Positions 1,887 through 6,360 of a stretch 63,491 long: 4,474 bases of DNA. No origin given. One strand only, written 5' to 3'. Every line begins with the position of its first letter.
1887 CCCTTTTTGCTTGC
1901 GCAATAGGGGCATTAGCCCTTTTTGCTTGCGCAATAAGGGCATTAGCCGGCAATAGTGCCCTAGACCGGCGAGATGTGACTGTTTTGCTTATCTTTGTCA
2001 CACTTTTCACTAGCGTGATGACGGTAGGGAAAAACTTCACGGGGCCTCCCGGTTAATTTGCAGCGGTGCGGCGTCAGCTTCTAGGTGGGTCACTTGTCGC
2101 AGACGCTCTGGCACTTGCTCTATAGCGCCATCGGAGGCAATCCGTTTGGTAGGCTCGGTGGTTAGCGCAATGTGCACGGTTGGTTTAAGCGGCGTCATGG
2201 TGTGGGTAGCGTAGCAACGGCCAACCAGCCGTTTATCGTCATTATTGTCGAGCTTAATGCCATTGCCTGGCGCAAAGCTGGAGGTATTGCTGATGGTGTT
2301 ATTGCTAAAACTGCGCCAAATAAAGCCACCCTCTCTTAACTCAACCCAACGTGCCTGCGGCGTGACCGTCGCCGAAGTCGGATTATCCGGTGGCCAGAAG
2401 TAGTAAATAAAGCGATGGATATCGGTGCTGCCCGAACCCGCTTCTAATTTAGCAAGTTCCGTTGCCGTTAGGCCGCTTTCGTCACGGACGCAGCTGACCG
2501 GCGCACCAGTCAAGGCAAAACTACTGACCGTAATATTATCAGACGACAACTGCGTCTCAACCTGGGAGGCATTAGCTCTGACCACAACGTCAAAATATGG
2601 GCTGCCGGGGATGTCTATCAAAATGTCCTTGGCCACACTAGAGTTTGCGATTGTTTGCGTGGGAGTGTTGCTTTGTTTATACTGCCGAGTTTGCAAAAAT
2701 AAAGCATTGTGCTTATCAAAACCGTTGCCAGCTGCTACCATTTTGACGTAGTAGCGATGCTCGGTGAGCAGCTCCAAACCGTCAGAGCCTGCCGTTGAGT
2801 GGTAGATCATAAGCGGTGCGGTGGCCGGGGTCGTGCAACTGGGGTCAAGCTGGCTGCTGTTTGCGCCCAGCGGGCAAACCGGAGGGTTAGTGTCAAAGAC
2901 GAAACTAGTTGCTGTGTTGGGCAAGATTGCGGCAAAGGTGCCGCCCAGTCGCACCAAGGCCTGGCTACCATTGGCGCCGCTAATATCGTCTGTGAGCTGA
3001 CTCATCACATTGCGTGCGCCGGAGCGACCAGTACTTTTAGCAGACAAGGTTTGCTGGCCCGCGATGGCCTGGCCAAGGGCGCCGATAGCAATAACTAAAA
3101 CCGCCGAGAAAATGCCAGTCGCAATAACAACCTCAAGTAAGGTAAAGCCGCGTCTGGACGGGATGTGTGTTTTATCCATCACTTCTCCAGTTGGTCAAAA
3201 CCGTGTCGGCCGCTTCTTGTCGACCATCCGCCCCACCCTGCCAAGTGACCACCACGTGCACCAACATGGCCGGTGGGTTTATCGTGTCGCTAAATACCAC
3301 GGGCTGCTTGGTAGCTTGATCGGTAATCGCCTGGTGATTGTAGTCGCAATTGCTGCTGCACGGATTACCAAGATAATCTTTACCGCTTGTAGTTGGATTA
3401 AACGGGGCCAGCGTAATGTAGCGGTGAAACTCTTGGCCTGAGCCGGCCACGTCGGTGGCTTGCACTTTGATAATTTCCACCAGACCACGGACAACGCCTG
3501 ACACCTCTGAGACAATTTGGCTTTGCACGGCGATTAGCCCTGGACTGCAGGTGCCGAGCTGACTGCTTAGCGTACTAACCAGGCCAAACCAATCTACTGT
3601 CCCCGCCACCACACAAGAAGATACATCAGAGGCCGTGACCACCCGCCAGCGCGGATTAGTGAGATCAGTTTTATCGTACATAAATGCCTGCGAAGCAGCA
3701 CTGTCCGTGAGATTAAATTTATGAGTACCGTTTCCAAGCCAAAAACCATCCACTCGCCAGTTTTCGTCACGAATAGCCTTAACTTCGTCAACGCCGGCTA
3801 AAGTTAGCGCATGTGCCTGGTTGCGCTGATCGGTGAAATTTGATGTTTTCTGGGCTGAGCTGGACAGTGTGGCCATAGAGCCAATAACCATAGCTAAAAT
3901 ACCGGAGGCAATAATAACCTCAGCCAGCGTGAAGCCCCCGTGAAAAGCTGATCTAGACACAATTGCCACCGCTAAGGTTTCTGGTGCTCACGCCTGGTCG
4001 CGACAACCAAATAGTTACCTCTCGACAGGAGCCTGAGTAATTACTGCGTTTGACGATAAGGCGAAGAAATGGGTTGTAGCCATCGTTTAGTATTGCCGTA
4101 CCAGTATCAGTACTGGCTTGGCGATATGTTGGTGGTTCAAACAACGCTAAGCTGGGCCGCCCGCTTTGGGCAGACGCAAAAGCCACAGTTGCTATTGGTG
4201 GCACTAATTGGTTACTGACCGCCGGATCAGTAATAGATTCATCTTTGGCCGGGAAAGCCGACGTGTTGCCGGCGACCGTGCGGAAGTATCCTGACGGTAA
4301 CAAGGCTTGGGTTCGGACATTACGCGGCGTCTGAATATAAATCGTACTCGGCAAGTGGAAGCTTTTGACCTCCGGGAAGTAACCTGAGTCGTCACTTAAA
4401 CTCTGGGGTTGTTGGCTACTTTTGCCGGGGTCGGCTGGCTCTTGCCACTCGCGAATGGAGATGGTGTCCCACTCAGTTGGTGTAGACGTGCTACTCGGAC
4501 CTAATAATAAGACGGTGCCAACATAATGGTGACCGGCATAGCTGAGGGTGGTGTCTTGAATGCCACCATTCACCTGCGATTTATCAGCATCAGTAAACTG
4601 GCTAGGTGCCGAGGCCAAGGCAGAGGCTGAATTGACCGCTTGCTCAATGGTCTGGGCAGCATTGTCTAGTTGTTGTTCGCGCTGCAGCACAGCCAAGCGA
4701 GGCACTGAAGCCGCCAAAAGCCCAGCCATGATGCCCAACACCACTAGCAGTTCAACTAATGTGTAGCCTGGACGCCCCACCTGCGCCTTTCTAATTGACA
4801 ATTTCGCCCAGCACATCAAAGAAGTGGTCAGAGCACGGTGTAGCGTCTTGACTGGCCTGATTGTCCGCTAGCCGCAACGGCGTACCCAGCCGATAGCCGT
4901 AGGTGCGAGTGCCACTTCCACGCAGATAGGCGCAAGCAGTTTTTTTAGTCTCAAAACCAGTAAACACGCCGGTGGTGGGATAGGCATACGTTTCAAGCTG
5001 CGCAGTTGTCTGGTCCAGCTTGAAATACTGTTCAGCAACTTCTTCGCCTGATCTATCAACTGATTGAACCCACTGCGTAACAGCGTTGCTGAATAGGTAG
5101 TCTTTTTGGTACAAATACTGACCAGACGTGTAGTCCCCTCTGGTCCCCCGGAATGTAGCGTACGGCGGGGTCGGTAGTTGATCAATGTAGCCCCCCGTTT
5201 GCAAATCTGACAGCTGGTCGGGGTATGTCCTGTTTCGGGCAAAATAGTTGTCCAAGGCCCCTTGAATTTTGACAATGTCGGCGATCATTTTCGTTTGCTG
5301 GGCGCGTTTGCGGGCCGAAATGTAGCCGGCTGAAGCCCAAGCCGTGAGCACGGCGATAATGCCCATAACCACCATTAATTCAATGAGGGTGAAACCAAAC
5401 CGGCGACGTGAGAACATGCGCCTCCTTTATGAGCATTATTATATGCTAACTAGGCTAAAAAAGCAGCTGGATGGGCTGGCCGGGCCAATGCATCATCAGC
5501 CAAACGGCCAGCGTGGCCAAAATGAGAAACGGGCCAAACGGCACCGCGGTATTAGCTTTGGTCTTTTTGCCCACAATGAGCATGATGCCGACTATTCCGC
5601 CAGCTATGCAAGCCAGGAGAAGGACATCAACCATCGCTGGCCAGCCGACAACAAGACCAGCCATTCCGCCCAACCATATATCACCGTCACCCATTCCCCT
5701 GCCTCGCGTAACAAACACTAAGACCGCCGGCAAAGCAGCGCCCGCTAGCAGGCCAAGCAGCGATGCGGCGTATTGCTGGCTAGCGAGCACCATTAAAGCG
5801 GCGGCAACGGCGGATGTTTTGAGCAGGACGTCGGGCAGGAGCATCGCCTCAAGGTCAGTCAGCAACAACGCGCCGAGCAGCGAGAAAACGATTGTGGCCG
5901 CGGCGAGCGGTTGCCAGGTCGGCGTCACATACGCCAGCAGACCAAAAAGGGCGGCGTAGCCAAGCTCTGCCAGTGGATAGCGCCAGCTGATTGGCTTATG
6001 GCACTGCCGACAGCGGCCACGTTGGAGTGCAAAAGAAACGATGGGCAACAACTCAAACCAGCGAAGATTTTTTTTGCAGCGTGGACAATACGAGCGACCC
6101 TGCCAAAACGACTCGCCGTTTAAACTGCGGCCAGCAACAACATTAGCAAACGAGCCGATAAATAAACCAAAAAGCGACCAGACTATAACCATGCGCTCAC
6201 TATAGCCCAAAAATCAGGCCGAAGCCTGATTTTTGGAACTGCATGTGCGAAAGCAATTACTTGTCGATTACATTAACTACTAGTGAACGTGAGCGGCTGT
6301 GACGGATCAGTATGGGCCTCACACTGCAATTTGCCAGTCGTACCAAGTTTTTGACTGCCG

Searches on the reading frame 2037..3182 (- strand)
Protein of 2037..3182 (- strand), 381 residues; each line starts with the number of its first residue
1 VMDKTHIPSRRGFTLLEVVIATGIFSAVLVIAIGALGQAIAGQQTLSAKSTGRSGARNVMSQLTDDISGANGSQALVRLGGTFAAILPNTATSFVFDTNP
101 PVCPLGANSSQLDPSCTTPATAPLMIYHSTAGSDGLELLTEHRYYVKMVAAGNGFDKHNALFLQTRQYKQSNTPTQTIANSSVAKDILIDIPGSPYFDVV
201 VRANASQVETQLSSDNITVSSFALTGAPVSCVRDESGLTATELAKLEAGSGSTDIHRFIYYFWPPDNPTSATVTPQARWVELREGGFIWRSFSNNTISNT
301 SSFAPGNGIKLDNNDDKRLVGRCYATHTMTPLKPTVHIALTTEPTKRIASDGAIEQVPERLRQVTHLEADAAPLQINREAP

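Call 55: search_protein_families(library=pfam, max_evalue=0.00001, proteins=[window:2037-3182:-])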
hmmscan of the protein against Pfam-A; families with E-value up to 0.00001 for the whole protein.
window:2037-3182:- (381 aa): 1 family
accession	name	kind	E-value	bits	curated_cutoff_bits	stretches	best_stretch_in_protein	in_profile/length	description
PF07963.17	N_methyl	-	7.9e-06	25.7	21.2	0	9-33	3-27/27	Prokaryotic N-terminal methylation motif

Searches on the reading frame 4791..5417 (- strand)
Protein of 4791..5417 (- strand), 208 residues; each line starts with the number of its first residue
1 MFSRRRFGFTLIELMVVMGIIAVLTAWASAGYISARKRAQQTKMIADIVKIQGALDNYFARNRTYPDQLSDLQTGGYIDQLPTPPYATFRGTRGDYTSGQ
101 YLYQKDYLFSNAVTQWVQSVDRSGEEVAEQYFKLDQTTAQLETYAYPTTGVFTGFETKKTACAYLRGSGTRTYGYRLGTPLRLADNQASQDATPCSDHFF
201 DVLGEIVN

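Call 55: search_protein_families(library=pfam, max_evalue=0.00001, proteins=[window:4791-5417:-])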
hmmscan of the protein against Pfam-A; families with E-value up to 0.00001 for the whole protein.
window:4791-5417:- (208 aa): 1 family
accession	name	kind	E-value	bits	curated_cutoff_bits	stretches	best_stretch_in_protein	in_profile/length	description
PF07963.17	N_methyl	-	1.8e-08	34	21.2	1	4-28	2-26/27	Prokaryotic N-terminal methylation motif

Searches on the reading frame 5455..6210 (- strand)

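Call 55: search_protein_families(library=pfam, max_evalue=0.00001, proteins=[window:5455-6210:-])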
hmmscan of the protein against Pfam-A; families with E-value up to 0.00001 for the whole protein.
window:5455-6210:- (251 aa): 2 families
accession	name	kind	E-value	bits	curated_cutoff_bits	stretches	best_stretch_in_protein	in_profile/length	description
PF06750.18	A24_N_bact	-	2.9e-28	98.2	23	1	13-94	1-82/84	Bacterial Peptidase A24 N-terminal domain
PF01478.23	Peptidase_A24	-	2.7e-12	47.5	26.5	1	107-209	2-104/104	Type IV leader peptidase family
